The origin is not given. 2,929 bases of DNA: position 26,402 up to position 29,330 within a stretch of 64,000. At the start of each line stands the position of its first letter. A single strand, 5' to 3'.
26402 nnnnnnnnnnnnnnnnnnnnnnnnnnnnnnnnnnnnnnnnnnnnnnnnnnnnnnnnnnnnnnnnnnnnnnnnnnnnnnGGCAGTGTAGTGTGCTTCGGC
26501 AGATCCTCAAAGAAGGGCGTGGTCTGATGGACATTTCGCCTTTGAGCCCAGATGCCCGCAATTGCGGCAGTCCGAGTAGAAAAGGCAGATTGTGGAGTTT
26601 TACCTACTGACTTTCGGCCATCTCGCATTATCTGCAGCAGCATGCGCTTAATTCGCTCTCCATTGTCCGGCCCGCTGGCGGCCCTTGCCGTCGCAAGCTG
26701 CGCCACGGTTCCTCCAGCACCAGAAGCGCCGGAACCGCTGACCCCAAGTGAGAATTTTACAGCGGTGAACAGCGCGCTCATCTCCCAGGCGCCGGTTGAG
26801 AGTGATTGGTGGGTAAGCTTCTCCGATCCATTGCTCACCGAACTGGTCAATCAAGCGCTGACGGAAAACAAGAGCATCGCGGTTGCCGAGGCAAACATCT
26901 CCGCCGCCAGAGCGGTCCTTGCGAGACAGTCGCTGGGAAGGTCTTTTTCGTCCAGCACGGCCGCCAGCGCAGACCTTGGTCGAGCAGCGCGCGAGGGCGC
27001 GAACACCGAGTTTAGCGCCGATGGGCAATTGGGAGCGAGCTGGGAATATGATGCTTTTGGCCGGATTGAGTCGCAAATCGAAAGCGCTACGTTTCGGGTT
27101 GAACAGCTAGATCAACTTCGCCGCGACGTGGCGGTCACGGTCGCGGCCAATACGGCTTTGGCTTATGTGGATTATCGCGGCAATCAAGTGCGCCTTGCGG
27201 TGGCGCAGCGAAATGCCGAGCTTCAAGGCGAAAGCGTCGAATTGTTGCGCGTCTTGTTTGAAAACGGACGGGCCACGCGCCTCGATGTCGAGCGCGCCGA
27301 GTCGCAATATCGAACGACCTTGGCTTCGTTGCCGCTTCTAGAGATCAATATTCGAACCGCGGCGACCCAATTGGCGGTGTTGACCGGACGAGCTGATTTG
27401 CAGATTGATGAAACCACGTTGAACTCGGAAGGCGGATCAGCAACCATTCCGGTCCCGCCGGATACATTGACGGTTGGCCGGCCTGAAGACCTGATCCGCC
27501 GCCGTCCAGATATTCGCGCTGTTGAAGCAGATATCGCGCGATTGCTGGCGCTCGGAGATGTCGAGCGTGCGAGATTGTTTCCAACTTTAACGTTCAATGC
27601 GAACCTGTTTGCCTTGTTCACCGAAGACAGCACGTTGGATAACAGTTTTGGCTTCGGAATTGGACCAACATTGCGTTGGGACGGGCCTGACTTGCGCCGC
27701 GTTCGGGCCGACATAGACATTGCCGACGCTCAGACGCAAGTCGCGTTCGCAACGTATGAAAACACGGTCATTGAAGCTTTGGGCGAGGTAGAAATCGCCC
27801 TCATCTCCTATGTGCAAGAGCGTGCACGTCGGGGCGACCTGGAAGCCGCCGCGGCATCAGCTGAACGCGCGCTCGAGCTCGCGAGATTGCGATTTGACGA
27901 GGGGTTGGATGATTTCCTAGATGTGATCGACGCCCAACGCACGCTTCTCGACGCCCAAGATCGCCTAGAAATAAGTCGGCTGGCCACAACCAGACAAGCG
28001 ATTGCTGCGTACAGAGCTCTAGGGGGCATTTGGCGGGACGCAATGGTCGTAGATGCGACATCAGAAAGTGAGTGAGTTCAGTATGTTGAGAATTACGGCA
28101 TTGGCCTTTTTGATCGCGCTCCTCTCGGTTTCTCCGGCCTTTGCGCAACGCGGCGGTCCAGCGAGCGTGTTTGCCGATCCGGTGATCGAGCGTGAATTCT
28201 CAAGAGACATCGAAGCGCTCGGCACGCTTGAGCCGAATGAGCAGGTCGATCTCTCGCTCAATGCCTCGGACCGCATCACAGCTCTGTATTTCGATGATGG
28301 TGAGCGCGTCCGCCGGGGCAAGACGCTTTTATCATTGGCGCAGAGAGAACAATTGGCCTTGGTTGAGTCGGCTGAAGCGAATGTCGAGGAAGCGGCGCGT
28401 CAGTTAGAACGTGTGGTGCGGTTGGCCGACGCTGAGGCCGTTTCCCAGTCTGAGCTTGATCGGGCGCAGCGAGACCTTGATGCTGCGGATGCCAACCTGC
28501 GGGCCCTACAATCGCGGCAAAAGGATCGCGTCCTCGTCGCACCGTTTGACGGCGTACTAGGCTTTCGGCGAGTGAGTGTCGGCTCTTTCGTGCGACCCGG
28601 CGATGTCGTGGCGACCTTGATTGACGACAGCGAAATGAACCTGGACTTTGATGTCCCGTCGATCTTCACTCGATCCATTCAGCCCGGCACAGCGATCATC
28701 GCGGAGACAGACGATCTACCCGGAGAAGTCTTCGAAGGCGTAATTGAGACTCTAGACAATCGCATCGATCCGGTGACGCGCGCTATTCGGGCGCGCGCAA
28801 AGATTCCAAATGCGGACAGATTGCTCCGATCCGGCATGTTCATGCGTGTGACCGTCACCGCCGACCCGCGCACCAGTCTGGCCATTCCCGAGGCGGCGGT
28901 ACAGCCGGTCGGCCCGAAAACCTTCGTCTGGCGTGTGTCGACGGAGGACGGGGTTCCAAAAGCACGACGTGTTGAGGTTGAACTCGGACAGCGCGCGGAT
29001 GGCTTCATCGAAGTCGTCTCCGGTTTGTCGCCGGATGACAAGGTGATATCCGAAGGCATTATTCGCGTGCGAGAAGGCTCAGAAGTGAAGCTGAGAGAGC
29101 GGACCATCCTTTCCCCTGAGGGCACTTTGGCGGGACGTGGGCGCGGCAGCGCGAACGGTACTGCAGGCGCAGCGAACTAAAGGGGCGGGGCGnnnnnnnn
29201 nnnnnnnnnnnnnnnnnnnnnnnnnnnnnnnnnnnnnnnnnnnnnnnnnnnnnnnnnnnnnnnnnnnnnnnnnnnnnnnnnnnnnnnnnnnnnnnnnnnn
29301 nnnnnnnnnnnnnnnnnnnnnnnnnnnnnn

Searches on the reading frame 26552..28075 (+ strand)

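Call 50: search_protein_families(library=pfam, proteins=[window:26552-28075:+], max_evalue=0.00001)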
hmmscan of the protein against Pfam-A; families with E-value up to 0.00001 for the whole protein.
window:26552-28075:+ (507 aa): 1 family
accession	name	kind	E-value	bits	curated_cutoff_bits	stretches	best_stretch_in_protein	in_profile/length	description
PF02321.23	OEP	-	1.1e-35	123.6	22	2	95-279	1-187/187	Outer membrane efflux protein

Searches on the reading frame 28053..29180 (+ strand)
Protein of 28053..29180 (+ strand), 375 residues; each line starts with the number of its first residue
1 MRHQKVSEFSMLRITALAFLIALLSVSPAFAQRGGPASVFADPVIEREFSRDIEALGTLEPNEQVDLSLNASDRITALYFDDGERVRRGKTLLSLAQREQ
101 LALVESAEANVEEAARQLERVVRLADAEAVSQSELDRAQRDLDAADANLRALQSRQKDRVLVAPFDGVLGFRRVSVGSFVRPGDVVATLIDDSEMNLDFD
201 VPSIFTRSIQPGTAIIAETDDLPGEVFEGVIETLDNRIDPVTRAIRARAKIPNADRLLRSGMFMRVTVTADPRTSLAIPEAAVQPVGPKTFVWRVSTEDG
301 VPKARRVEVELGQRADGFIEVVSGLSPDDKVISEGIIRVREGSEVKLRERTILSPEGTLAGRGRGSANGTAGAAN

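Call 50: search_protein_families(library=pfam, proteins=[window:28053-29180:+], max_evalue=0.00001)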
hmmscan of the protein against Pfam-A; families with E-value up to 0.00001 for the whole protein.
window:28053-29180:+ (375 aa): 2 families
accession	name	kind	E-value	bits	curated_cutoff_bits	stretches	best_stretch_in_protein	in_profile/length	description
PF16576.10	HlyD_D23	-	3.6e-24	85.7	30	1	49-263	2-213/214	Barrel-sandwich domain of CusB or HlyD membrane-fusion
PF13437.12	HlyD_3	-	4.1e-13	50.4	22.2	1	160-261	1-106/106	HlyD family secretion protein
